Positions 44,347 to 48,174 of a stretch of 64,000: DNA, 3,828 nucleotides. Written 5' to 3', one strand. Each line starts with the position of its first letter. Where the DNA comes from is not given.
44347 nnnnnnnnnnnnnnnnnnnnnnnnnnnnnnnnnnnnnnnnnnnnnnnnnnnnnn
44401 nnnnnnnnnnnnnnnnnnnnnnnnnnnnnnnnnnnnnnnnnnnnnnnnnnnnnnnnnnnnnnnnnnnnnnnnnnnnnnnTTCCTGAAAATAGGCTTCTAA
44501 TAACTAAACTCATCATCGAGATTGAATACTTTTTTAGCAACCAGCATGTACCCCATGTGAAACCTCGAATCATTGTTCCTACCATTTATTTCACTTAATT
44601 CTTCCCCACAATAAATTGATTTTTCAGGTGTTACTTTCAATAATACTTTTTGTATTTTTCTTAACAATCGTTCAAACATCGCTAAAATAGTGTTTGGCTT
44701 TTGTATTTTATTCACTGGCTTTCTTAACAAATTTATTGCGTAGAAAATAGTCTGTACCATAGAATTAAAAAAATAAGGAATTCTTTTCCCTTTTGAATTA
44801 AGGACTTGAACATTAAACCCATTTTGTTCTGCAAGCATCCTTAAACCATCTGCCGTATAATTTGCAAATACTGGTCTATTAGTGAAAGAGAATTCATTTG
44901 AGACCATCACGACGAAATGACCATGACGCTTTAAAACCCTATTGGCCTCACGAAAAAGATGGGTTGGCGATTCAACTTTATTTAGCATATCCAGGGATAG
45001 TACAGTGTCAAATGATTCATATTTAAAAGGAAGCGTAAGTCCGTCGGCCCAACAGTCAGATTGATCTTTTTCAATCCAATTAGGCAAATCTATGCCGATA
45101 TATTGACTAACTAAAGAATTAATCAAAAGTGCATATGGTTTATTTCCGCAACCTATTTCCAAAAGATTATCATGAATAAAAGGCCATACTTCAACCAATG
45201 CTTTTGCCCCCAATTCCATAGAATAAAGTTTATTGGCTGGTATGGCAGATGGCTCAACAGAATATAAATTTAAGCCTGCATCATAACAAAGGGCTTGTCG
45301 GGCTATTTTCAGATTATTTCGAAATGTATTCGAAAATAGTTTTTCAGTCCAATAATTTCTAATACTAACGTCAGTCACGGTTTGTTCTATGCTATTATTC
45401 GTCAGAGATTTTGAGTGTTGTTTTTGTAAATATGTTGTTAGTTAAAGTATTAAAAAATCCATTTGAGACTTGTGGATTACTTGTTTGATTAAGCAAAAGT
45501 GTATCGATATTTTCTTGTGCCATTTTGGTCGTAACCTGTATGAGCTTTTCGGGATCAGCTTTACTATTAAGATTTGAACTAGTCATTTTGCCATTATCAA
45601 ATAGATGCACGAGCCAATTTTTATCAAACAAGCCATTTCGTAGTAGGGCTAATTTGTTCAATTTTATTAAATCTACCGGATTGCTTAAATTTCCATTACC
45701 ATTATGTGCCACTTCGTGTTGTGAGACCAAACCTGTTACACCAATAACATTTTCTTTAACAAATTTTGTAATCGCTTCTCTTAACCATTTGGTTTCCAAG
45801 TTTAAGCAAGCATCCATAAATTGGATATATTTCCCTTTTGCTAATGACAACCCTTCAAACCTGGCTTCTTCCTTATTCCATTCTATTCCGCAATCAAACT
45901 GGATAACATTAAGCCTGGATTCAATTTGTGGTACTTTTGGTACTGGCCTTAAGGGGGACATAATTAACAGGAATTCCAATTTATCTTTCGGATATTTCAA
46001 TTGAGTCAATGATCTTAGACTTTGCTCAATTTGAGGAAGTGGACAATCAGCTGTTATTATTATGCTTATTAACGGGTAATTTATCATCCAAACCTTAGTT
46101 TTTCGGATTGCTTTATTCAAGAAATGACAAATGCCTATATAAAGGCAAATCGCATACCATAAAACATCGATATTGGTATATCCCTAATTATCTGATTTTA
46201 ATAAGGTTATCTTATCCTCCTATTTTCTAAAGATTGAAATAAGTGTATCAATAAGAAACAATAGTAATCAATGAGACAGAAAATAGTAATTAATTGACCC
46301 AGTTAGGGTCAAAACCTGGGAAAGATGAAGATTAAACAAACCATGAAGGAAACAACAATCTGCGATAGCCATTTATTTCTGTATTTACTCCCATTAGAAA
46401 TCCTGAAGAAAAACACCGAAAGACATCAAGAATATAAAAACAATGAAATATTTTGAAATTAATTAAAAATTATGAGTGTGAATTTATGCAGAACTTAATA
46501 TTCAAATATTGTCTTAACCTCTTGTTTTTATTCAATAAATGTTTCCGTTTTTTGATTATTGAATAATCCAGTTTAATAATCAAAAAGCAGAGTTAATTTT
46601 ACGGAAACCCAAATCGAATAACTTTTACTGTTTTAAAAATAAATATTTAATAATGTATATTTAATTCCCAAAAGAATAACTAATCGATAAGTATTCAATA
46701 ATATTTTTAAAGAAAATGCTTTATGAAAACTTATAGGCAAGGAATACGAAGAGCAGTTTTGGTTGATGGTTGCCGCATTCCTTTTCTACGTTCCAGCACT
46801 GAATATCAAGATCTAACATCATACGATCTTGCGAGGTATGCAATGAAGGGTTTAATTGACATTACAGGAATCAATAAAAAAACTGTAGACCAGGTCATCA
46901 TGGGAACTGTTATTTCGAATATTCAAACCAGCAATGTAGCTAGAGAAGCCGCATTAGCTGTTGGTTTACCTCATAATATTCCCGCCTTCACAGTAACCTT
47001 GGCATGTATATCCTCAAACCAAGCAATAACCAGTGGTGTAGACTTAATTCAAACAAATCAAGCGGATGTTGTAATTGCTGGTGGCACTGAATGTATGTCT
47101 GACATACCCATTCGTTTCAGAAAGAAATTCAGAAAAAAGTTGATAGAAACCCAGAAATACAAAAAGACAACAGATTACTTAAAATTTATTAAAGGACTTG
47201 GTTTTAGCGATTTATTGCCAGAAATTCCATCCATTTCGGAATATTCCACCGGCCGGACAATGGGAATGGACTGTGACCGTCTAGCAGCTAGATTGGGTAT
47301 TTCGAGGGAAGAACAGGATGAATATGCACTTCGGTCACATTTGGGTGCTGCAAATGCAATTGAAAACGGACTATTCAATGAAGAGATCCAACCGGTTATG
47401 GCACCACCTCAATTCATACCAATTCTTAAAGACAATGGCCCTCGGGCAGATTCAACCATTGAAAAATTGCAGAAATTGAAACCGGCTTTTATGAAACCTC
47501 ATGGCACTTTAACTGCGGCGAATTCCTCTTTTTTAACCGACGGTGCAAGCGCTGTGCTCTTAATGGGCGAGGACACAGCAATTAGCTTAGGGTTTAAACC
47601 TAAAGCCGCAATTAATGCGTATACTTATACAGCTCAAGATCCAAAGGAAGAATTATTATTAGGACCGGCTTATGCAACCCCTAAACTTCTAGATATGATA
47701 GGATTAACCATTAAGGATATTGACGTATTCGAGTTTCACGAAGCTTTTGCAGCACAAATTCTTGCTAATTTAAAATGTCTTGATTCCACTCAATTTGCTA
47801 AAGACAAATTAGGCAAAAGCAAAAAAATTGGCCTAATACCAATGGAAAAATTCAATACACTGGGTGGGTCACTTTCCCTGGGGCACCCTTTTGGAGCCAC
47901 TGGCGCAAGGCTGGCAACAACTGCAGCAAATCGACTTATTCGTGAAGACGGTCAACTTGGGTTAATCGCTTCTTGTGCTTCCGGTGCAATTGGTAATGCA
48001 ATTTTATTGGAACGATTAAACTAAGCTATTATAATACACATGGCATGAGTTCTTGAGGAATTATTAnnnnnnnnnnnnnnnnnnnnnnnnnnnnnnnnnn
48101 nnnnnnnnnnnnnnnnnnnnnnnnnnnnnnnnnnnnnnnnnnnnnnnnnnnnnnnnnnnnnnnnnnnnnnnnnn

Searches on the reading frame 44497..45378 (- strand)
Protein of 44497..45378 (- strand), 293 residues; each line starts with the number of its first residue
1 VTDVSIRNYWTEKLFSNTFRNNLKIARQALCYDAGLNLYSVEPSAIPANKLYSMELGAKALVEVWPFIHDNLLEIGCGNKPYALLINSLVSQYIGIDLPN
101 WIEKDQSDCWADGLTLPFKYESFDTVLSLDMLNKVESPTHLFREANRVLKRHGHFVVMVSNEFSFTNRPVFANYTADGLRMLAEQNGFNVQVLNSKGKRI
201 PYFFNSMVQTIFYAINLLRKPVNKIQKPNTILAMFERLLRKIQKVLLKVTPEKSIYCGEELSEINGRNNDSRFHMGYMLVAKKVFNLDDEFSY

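Call 9: search_protein_families(library=pfam, proteins=[window:44497-45378:-], max_evalue=0.0001)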
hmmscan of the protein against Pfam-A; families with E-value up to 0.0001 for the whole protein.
window:44497-45378:- (293 aa): 4 families
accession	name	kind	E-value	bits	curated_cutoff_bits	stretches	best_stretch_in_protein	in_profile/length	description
PF08241.18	Methyltransf_11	-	1.7e-13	51.5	21.2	1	73-157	1-95/95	Methyltransferase domain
PF13489.12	Methyltransf_23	-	1.7e-10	41.3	27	1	69-189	23-160/164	Methyltransferase domain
PF13847.12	Methyltransf_31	-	8.8e-07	29.1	27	1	71-161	6-113/145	Methyltransferase domain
PF13649.12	Methyltransf_25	-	1.6e-06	29.2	27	1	73-153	2-97/97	Methyltransferase domain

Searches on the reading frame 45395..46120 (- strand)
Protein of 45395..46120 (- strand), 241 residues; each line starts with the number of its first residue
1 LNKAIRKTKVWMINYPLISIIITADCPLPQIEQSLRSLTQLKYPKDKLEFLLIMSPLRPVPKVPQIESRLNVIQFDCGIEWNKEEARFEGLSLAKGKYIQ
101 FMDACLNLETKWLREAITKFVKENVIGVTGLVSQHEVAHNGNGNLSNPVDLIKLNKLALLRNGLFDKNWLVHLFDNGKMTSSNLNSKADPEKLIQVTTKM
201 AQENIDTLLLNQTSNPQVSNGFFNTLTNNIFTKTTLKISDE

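Call 9: search_protein_families(library=pfam, proteins=[window:45395-46120:-], max_evalue=0.0001)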
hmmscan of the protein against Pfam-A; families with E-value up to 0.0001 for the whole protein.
window:45395-46120:- (241 aa): 1 family
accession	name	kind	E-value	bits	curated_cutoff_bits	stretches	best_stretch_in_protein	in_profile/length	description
PF00535.33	Glycos_transf_2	-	1.1e-05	25.9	23.3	1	71-146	54-129/168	Glycosyl transferase family 2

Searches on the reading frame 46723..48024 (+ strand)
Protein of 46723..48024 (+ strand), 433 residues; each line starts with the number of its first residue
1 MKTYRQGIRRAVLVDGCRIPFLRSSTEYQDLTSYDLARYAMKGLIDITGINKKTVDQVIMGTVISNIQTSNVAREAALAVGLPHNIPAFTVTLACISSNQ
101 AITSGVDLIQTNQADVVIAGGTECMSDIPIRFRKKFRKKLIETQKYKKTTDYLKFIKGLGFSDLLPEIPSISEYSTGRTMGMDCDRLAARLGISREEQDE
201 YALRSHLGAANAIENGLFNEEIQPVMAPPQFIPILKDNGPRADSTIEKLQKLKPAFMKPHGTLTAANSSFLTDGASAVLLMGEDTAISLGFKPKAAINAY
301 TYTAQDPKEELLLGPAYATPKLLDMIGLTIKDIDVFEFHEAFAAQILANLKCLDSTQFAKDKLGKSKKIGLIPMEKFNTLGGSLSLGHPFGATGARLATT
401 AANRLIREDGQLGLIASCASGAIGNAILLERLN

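Call 9: search_protein_families(library=pfam, proteins=[window:46723-48024:+], max_evalue=0.0001)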
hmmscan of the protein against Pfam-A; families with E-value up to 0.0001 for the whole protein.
window:46723-48024:+ (433 aa): 3 families
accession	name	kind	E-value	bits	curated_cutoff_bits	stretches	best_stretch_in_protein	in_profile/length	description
PF00108.29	Thiolase_N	-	4.4e-68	229.9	26.4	1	12-284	2-260/260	Thiolase, N-terminal domain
PF02803.24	Thiolase_C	-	1.4e-38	131.8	27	1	292-431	2-123/123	Thiolase, C-terminal domain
PF00109.32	ketoacyl-synt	-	1e-05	25.7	20.8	1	87-126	166-206/252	Beta-ketoacyl synthase, N-terminal domain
